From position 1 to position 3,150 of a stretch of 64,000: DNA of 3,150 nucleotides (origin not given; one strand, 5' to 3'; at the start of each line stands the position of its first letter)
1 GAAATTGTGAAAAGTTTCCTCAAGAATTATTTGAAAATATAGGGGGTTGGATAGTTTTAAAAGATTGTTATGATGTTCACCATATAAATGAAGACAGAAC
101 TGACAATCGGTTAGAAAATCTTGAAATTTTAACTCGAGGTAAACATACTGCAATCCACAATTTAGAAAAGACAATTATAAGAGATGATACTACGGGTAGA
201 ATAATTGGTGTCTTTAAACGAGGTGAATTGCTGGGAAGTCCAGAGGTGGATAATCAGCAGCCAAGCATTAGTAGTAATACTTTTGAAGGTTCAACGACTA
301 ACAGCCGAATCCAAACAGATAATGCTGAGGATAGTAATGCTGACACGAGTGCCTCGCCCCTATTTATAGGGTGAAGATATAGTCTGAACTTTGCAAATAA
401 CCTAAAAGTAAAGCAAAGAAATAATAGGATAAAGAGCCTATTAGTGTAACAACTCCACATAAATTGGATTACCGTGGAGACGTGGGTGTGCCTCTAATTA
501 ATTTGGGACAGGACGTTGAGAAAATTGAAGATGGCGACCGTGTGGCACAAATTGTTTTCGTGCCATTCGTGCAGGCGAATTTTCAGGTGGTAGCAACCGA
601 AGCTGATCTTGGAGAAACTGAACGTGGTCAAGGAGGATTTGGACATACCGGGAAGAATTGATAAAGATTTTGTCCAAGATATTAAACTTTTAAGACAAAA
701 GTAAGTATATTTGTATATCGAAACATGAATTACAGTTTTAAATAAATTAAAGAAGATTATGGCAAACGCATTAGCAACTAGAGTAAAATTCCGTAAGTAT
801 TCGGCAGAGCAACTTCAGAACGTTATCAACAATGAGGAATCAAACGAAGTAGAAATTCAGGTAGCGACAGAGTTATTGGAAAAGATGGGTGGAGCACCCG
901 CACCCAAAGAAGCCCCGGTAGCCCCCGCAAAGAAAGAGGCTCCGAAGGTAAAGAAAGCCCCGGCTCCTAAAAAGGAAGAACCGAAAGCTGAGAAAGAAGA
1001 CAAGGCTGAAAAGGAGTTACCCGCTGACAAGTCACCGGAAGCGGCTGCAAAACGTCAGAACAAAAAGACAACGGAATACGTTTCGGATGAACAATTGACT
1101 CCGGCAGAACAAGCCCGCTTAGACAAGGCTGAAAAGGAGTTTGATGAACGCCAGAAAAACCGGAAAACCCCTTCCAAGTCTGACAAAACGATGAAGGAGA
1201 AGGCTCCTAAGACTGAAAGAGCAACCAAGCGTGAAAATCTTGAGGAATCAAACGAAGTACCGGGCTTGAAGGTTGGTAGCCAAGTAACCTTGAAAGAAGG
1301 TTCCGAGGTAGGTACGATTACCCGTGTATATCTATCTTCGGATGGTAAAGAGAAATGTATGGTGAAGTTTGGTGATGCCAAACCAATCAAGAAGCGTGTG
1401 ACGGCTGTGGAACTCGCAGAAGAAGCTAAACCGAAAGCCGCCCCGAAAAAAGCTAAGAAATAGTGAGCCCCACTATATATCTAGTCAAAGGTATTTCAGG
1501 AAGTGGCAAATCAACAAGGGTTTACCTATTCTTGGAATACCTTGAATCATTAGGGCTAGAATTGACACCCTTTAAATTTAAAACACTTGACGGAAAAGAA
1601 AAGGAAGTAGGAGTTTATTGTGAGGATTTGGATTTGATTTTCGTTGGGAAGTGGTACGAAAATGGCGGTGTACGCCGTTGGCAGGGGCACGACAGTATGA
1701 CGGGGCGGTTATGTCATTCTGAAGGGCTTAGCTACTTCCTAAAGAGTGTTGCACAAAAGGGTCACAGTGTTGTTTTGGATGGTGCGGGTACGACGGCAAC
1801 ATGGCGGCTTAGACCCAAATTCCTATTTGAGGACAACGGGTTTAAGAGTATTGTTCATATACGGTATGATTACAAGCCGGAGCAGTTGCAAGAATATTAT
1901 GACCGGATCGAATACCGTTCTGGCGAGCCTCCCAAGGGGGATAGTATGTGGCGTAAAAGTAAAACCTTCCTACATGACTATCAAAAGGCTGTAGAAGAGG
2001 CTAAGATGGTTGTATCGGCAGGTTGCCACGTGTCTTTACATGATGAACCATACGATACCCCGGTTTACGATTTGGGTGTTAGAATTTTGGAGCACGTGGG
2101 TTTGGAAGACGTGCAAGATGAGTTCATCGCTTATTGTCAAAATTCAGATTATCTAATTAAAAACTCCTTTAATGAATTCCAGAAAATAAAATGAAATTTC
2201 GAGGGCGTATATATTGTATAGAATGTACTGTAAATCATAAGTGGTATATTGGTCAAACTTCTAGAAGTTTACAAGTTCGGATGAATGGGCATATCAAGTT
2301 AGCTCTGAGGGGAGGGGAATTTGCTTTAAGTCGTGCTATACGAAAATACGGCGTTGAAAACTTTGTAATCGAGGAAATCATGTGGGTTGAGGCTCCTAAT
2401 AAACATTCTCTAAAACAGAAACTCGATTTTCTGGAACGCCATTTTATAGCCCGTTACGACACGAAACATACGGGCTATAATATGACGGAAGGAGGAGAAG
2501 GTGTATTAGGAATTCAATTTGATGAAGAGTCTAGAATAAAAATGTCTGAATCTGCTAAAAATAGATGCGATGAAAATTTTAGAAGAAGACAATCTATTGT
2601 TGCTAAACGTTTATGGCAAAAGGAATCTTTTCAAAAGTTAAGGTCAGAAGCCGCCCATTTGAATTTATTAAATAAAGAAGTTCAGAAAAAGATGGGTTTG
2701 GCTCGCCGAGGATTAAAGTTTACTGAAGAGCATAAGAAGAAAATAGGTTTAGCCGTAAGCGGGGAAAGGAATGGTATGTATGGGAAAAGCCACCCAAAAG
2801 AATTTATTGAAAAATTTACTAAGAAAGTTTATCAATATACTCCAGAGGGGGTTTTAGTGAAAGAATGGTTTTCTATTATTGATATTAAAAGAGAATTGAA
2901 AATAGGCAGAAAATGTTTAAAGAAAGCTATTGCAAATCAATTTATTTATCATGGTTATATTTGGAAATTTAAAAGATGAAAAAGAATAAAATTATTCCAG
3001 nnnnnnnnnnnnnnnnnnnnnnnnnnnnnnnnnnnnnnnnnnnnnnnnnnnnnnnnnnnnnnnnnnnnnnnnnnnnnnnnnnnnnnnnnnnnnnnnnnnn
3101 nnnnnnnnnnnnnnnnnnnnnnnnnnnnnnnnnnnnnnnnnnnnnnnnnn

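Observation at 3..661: dUTPase present only as a 3' fragment next to an HNH endonuclease: a split or intron-interrupted dut gene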

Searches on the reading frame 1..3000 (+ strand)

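Call 39: search_protein_families(library=pfam, proteins=[L001:2329-3180:+], max_evalue=0.1)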
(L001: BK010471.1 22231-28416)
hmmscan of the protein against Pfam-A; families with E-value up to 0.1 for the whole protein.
L001:2329-3180:+ (284 aa): 1 family
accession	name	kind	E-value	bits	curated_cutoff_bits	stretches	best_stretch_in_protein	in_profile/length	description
PF13392.12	HNH_3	-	4.3e-05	23.5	24.8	1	178-203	19-44/46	HNH endonuclease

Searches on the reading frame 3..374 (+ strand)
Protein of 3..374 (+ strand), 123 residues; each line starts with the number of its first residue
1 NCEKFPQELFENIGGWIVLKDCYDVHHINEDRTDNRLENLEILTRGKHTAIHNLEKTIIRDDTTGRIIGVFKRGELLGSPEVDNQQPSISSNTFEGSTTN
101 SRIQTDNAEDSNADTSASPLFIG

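Call 7: search_protein_families(library=pfam, proteins=[window:3-374:+], max_evalue=0.01)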
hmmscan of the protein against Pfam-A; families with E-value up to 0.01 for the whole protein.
window:3-374:+ (123 aa): 1 family
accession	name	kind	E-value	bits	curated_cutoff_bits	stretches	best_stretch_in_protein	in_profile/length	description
PF13392.12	HNH_3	-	5.5e-08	32.8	24.8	1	23-48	19-44/46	HNH endonuclease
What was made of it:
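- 72..158 (+): HNH catalytic motif: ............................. The Pfam match covers residues 23-48 of the fragment (call 7).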

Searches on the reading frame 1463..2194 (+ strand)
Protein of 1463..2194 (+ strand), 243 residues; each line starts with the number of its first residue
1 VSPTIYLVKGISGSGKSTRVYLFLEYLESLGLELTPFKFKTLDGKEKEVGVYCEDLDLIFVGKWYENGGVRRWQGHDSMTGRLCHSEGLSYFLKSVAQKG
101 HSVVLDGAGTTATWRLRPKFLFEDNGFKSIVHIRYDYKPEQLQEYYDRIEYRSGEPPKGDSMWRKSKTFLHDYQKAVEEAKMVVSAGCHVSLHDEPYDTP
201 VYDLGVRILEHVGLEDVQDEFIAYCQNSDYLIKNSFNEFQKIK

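Call 7: search_protein_families(library=pfam, proteins=[window:1463-2191:+], max_evalue=0.01)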
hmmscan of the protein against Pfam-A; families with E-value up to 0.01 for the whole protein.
window:1463-2191:+ (243 aa): 1 family
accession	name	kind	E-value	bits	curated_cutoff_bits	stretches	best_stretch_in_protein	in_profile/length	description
PF18747.7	HMUD2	-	1.9e-24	86.8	25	1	4-182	3-178/298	5-hmdU DNA kinase 2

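Call 11: find_encoding_contigs(protein=window:1463-2194:+, flank=10000, max_places=6)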
Protein window:1463-2194:+ (243 aa): 6 contigs read that carry it; 5 places shown.
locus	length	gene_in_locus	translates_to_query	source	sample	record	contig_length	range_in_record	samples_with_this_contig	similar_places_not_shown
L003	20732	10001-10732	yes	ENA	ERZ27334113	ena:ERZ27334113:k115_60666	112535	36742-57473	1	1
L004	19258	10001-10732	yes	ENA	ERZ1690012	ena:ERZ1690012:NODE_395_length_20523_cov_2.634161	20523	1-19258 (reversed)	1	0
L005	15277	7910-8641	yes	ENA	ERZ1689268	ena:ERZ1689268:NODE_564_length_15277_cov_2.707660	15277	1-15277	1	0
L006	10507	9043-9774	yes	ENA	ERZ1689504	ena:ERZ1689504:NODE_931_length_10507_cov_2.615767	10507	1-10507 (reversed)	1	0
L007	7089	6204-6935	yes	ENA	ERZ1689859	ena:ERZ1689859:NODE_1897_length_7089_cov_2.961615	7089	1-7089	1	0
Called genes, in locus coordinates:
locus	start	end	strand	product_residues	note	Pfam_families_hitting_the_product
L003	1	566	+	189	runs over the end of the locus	-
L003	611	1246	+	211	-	-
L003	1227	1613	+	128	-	-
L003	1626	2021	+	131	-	-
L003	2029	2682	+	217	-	PF00929:RNase_T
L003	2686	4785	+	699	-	PF05203:Hom_end_hint, PF17289:Terminase_6C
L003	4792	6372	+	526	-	PF03796:DnaB_C (weak)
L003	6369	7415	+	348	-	-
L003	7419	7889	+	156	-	-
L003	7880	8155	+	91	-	PF00692:dUTPase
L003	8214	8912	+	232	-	PF13392:HNH_3 (weak)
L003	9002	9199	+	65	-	PF00692:dUTPase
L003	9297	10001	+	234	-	-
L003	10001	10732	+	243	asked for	PF18747:HMUD2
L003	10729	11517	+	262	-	PF01541:GIY-YIG (weak), PF07460:NUMOD3 (weak)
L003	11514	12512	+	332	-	PF18723:HMUDK_hel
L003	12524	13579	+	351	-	PF00303:Thymidylat_synt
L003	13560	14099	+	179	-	PF12917:YfbR-like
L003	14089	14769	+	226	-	-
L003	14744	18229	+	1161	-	PF02811:PHP, PF07733:DNA_pol3_alpha, PF17657:DNA_pol3_finger, PF14579:HHH_6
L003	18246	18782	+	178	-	-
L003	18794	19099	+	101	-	-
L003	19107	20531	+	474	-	-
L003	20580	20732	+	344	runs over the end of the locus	PF00149:Metallophos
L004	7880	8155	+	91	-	PF00692:dUTPase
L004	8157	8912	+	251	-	PF13392:HNH_3 (weak)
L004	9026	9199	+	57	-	PF00692:dUTPase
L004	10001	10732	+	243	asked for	PF18747:HMUD2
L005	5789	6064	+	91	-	PF00692:dUTPase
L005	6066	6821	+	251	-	PF13392:HNH_3 (weak)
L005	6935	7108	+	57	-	PF00692:dUTPase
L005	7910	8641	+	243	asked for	PF18747:HMUD2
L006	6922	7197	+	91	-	PF00692:dUTPase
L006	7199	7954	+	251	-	PF13392:HNH_3 (weak)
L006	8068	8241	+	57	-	PF00692:dUTPase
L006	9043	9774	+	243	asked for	PF18747:HMUD2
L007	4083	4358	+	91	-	PF00692:dUTPase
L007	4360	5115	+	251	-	PF13392:HNH_3 (weak)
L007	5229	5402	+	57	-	PF00692:dUTPase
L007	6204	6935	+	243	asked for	PF18747:HMUD2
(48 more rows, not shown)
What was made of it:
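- Gene callers report three separate ORFs (call 11). Two dUTPase-domain ORFs flank an endonuclease gene (call 11).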

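Call 39: search_protein_families(library=pfam, proteins=[L003:8214-8909:+], max_evalue=0.1)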
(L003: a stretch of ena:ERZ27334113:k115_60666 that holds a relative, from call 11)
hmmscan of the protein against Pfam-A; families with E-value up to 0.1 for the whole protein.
L003:8214-8909:+ (232 aa): 1 family
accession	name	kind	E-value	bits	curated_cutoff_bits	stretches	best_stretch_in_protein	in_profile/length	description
PF13392.12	HNH_3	-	1.3e-07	31.5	24.8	1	132-157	19-44/46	HNH endonuclease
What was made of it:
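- On HNH homing endonuclease (Pfam PF13392 HNH_3): HNH_3 scores 31.5 bits against a cut-off of 24.8 (call 39).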

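Call 40: search_solved_structures(query=L003:8214-8909:+, max_evalue=1, show_alignments=2)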
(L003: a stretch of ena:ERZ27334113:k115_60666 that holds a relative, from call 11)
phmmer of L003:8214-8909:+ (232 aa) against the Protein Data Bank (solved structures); distinct sequences matched with E-value up to 1: 4.
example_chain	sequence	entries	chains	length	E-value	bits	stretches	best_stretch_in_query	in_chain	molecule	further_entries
9be8_A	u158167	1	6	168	0.017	17.8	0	52-95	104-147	Transcription attenuation protein MtrB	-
9bds_A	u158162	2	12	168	0.018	17.8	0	52-95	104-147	Transcription attenuation protein MtrB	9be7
9eho_J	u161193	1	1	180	0.25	14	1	43-120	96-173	60S ribosomal protein L11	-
9r9z_Aa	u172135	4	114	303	0.84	12.3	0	38-85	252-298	Genome polyprotein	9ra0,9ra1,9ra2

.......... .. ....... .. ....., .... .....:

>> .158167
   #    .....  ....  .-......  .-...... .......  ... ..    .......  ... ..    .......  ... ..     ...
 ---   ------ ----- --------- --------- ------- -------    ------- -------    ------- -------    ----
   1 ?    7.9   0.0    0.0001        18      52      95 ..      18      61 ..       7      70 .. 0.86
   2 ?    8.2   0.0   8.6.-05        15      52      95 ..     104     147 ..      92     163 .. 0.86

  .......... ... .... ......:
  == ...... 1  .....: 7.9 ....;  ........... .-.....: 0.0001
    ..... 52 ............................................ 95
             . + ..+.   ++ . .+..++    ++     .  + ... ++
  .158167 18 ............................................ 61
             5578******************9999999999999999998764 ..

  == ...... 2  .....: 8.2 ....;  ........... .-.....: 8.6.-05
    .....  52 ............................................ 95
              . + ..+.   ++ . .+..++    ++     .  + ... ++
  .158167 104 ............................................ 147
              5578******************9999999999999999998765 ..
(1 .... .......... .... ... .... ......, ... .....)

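Call 41: search_protein_families(library=phrogs, proteins=[L003:8214-8909:+], max_evalue=0.001)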
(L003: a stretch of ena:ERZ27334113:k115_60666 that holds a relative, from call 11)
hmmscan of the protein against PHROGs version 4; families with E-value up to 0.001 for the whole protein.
L003:8214-8909:+ (232 aa): 11 families
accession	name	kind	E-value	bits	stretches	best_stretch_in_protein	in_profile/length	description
phrog_7545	-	DNA, RNA and nucleotide metabolism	4.7e-12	47.4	1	67-166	58-138/160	HNH endonuclease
phrog_20891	-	DNA, RNA and nucleotide metabolism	2.5e-08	34.8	1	29-158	87-198/219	HNH endonuclease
phrog_959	-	DNA, RNA and nucleotide metabolism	1.6e-07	32.1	1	94-158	52-103/138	HNH endonuclease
phrog_10730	-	DNA, RNA and nucleotide metabolism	6.9e-07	30.2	1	62-169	61-149/234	HNH endonuclease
phrog_15471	-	DNA, RNA and nucleotide metabolism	9.7e-07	29.8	1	128-164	47-83/183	HNH endonuclease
phrog_14913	-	DNA, RNA and nucleotide metabolism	2.3e-05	25.5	1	127-165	54-92/149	HNH endonuclease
phrog_21964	-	DNA, RNA and nucleotide metabolism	2.5e-05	25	1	128-163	179-214/244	HNH endonuclease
phrog_1271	-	DNA, RNA and nucleotide metabolism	3.6e-05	24.3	1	8-170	211-325/361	HNH endonuclease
phrog_59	-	DNA, RNA and nucleotide metabolism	4.8e-05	23.9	1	132-158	206-232/423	HNH endonuclease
phrog_24252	-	DNA, RNA and nucleotide metabolism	0.00032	22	1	129-169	38-78/146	HNH endonuclease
phrog_10822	-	DNA, RNA and nucleotide metabolism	0.00042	21.1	1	123-152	110-139/245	HNH endonuclease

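Call 57: search_dna_similar(query=L003:2686-4782:+, collection=phages, mode=protein, max_rows=12)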
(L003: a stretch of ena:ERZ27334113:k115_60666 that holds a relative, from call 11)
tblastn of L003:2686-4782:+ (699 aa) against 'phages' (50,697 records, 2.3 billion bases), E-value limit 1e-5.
Records with a match: 314; places in all: 314; records where one place covers at least 80% of the query: 1.
Best place of each record, by identity: <60% 314.
By first word of the organism name: Salmonella 171; Xanthomonas 34; Vibrio 27; Klebsiella 17; Ruegeria 13; Burkholderia 8; Bacteroides 7; Pseudomonas 6; Escherichia 5; Sulfitobacter 4; and 14 more.
By host as written in the record: Salmonella enterica 40; Salmonella enterica subsp. enterica serovar Enteritidis 28; Salmonella enterica subsp. enterica serovar Typhimurium 27; - 16; Salmonella sp. 15; Ruegeria pomeroyi DSS-3 14; Xanthomonas oryzae pv. oryzae 13; Klebsiella pneumoniae 12; and 83 more.
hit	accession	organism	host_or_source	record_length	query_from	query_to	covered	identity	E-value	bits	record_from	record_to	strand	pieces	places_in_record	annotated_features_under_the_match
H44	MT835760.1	Bacteriophage sp.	human fecal samples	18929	8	689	98%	54.1%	0e+0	748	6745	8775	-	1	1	record has no annotation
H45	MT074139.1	Bacteroides phage DAC19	Bacteroides thetaiotaomicron VPI-5487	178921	11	699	79%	36.6%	3e-81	368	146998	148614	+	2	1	hypothetical protein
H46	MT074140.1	Bacteroides phage DAC20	Bacteroides thetaiotaomicron VPI-5488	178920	11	699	79%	36.6%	3e-81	368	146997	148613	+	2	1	hypothetical protein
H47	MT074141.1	Bacteroides phage DAC22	Bacteroides thetaiotaomicron VPI-5489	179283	11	699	79%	36.6%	3e-81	368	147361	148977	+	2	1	hypothetical protein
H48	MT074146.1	Bacteroides phage SJC03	Bacteroides thetaiotaomicron VPI-5494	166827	11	699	79%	36.6%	3e-81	368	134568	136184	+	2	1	hypothetical protein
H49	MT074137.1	Bacteroides phage DAC16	Bacteroides thetaiotaomicron VPI-5485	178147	11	699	79%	36.4%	1e-80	366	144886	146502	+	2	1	hypothetical protein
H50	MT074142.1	Bacteroides phage DAC23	Bacteroides thetaiotaomicron VPI-5490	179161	11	699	79%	36.4%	1e-80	366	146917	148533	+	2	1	hypothetical protein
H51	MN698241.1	Pelagibacter phage HTVC027P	Candidatus Pelagibacter sp. HTCC1062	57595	289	692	58%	22.9%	2e-12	77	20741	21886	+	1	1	terminase large subunit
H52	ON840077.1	Caudoviricetes sp.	Rattus norvegicus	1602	323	677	51%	24.5%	5e-8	62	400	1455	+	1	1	large terminase protein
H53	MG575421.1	Proteus phage vB_PmiP_RS51pmB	Proteus mirabilis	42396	353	699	50%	23.9%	4e-12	76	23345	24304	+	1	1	large subunit terminase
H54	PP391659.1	Xanthomonas phage XapPhi1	Xanthomonas arboricola pv. pruni strain ...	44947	365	687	46%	24.9%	1e-9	68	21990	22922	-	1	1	putative terminase large subunit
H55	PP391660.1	Xanthomonas phage XapPhi2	Xanthomonas arboricola pv. pruni strain ...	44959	365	687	46%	24.9%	1e-9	68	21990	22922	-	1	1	putative terminase large subunit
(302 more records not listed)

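Call 72: search_solved_structures(query=A4, max_evalue=1, show_alignments=1)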
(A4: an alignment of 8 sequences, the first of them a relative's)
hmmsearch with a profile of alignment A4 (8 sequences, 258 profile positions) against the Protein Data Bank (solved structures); distinct sequences matched with E-value up to 1: 4.
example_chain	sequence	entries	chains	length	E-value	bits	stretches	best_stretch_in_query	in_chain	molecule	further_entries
2l8e_A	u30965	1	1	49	0.22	14.4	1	5-32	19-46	Polyhomeotic-like protein 1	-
2das_A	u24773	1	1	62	0.52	13.2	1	30-74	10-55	Zinc finger MYM-type protein 5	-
9r9z_Aa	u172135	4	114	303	0.7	12.7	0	67-105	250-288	Genome polyprotein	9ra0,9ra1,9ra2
1i3q_L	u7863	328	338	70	0.95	12.3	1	19-56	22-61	DNA-DIRECTED RNA POLYMERASE II 7.7KD POLYPEPTIDE | DNA-directed RNA polymerase II, chain RPB12 | DNA-directed RNA polymerases I, II, and III 7.7 kDa polypeptide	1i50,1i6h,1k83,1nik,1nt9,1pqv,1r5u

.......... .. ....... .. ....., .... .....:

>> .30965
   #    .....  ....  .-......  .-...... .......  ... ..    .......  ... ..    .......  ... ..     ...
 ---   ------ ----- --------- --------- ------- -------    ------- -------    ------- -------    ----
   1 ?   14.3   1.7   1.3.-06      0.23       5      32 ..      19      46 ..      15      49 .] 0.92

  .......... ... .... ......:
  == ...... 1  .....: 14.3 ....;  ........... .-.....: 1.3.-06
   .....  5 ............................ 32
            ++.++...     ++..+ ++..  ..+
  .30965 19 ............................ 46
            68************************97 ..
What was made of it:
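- No solved relative is detectable by sequence (calls 40, 72).
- Tried and rejected: Nothing significant (calls 40, 72).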
